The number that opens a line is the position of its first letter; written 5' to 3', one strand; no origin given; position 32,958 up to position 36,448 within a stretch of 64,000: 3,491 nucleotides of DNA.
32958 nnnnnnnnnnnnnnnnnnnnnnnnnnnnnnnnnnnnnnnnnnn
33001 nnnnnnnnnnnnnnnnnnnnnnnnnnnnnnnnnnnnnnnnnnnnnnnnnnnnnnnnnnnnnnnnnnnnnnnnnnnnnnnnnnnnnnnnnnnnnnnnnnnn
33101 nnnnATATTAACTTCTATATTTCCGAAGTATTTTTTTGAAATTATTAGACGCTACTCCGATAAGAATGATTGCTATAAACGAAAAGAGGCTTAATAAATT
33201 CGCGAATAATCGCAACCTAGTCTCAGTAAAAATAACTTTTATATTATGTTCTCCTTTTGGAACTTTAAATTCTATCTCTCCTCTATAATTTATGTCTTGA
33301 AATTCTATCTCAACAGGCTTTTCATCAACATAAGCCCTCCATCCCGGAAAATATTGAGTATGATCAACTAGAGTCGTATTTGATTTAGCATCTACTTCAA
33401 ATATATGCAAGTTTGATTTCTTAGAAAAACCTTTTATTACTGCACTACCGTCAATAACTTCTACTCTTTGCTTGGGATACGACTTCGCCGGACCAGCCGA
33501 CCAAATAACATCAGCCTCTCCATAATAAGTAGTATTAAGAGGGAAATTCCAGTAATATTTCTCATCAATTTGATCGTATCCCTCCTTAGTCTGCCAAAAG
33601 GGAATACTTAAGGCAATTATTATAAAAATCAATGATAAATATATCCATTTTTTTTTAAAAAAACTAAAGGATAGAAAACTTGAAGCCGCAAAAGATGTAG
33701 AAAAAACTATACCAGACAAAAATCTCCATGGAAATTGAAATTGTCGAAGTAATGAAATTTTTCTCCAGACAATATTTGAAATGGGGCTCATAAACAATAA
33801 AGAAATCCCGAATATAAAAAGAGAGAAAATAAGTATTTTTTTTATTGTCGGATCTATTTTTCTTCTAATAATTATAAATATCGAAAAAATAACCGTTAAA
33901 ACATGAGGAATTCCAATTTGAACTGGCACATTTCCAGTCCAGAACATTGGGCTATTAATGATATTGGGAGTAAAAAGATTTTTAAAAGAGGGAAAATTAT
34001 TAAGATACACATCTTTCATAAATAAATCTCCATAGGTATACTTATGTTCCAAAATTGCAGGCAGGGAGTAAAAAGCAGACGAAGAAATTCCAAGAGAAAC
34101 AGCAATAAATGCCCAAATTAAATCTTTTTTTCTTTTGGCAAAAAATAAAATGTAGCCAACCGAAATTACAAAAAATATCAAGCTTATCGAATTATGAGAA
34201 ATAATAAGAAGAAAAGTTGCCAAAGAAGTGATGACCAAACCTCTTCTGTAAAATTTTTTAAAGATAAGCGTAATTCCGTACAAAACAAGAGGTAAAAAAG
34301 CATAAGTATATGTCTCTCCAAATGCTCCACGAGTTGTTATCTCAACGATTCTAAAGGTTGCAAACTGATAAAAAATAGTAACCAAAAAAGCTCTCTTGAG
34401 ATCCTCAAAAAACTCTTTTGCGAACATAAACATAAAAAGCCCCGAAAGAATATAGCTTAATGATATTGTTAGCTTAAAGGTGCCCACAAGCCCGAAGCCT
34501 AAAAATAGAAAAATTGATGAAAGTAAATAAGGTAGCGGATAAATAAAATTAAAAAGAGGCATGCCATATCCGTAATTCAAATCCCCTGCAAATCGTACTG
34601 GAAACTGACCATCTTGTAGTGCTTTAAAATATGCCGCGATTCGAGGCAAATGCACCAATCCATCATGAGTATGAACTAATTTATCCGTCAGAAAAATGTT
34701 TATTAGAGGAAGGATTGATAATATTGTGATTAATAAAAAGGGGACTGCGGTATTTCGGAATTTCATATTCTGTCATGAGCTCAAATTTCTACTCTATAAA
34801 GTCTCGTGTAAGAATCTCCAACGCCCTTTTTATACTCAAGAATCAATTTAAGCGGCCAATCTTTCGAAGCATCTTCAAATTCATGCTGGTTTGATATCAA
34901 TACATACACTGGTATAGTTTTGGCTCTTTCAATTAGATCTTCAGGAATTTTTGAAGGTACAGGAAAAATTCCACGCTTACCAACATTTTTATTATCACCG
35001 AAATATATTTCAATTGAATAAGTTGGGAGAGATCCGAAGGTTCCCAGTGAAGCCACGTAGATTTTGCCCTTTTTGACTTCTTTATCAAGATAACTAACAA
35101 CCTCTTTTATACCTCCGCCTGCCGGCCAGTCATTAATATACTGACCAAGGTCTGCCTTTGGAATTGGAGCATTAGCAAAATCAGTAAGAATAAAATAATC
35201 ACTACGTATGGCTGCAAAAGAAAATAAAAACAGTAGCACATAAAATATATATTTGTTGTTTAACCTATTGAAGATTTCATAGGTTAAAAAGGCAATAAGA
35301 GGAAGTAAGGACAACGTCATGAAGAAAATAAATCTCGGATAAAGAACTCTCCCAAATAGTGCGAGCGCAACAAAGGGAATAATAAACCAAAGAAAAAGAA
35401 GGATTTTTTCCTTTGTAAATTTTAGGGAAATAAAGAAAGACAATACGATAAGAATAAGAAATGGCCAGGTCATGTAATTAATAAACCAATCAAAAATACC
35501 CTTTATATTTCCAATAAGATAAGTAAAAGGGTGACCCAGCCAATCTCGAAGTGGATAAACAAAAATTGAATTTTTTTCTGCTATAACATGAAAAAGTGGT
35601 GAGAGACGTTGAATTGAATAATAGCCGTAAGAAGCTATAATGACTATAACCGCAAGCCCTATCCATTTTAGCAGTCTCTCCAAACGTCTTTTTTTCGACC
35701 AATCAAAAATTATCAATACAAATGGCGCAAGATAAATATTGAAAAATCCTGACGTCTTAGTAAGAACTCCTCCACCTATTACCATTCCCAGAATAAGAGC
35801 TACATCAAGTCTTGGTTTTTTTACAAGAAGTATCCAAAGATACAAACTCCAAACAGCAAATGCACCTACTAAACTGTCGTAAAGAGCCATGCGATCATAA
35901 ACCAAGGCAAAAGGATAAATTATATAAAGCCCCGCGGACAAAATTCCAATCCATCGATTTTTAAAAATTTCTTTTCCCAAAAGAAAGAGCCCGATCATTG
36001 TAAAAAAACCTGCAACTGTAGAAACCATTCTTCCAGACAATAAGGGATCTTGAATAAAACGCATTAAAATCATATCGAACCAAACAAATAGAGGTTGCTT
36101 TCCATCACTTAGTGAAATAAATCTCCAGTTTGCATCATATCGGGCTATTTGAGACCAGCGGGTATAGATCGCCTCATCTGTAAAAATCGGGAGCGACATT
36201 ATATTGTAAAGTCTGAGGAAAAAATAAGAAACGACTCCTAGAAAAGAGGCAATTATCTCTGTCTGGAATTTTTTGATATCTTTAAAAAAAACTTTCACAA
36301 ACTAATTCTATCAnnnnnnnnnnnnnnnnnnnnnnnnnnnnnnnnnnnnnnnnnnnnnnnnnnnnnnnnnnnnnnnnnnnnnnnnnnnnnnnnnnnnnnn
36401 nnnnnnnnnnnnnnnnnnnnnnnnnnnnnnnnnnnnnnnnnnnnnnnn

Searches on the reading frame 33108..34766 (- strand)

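Call 19: search_protein_families(library=pfam, proteins=[window:33108-34766:-], max_evalue=0.001)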
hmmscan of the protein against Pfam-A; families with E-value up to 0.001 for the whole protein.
window:33108-34766:- (552 aa): 1 family
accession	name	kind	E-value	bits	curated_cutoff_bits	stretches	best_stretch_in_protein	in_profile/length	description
PF10131.15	PTPS_related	-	3.9e-07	29.3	26.4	1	74-386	3-301/621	6-pyruvoyl-tetrahydropterin synthase related domain; membrane protein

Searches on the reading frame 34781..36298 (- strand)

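Call 19: search_protein_families(library=pfam, proteins=[window:34781-36298:-], max_evalue=0.001)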
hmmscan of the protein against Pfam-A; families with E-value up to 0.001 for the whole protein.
window:34781-36298:- (505 aa): 2 families
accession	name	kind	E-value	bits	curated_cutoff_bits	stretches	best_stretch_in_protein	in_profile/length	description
PF13231.12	PMT_2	-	2.9e-14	54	26.1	1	69-223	4-155/160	Dolichyl-phosphate-mannose-protein mannosyltransferase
PF02366.24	PMT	-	1.3e-07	31.9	22.7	1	67-218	62-224/245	Dolichyl-phosphate-mannose-protein mannosyltransferase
